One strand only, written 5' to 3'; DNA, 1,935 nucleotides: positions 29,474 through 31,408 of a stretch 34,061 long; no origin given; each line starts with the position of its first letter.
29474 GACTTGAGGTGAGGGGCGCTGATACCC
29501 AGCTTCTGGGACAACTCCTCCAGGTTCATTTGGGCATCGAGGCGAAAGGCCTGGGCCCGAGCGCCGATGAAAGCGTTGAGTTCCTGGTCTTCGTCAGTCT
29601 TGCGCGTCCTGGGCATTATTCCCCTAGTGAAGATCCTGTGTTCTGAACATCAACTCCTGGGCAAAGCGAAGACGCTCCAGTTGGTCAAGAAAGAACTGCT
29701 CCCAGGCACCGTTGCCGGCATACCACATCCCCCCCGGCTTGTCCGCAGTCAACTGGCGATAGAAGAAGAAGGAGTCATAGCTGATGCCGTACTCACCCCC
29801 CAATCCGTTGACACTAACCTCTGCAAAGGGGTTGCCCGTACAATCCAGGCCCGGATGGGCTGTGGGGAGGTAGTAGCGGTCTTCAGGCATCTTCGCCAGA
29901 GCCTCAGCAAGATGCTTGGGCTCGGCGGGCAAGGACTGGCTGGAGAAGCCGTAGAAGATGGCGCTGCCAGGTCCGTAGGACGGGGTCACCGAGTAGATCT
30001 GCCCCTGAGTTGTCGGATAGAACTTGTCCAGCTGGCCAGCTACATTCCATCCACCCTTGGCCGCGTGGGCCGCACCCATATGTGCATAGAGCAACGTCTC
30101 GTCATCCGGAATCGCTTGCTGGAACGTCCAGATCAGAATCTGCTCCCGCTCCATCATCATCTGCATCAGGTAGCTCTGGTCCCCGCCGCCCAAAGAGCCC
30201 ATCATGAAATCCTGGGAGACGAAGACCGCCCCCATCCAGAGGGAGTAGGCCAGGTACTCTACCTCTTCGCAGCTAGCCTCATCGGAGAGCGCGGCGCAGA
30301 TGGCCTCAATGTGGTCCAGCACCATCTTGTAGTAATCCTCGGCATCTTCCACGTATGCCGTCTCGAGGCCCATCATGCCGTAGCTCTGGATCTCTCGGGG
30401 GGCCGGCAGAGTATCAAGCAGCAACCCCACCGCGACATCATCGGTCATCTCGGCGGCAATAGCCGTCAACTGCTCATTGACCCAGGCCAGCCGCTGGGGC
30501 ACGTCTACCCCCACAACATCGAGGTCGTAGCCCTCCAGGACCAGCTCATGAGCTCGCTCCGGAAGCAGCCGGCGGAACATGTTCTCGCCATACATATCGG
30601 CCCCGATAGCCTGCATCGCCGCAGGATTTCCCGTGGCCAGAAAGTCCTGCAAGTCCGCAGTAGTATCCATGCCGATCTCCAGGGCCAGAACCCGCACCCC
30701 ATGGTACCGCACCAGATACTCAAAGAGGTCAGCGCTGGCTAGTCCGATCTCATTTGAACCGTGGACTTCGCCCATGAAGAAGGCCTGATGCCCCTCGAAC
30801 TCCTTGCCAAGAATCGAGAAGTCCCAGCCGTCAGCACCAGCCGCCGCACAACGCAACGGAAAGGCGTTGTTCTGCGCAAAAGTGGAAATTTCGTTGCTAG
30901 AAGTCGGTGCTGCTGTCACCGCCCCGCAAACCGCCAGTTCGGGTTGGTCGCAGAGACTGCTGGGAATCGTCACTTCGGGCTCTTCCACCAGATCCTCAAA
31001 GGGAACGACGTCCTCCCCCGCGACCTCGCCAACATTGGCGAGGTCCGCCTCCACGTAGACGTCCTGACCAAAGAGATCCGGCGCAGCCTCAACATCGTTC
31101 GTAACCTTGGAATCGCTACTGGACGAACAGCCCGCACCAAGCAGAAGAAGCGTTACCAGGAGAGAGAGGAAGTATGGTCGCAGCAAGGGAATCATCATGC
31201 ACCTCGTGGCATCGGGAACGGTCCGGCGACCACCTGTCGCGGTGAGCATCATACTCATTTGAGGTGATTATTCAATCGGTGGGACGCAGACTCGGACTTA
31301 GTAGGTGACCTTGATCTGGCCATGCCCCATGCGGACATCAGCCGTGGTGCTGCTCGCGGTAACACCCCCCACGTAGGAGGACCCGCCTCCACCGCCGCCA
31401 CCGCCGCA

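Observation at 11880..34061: Three paralogous giant Cys-rich lipoproteins built on one blueprint within 22 kb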

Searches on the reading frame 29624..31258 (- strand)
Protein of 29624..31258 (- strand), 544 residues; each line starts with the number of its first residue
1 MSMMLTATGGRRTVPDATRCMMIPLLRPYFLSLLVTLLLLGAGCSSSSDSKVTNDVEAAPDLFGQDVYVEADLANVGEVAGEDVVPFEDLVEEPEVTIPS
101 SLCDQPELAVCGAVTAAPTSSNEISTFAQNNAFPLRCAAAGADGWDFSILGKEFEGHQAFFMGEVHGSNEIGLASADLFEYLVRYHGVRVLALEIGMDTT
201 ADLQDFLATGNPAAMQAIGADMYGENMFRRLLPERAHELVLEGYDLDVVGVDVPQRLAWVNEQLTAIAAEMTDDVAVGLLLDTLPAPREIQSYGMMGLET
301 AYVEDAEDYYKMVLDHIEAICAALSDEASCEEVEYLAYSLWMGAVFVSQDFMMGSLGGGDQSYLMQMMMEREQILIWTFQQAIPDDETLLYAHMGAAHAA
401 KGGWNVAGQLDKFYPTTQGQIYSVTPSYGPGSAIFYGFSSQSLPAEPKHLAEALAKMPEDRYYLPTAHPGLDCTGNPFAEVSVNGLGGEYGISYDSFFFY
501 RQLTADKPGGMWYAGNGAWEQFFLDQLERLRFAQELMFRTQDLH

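Call 9: search_protein_families(library=pfam, proteins=[window:29624-31258:-], max_evalue=0.001)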
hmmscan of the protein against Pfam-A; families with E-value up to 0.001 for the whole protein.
window:29624-31258:- (544 aa): 0 families

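Call 87: search_protein_families(library=phrogs, proteins=[window:29624-31255:-], max_evalue=0.01)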
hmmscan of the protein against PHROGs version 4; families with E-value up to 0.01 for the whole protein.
window:29624-31255:- (543 aa): 0 families

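Call 92: find_encoding_contigs(protein=window:29624-31258:-, flank=10000, max_places=5)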
Protein window:29624-31258:- (544 aa): no gene with exactly this product is on record in the collection.
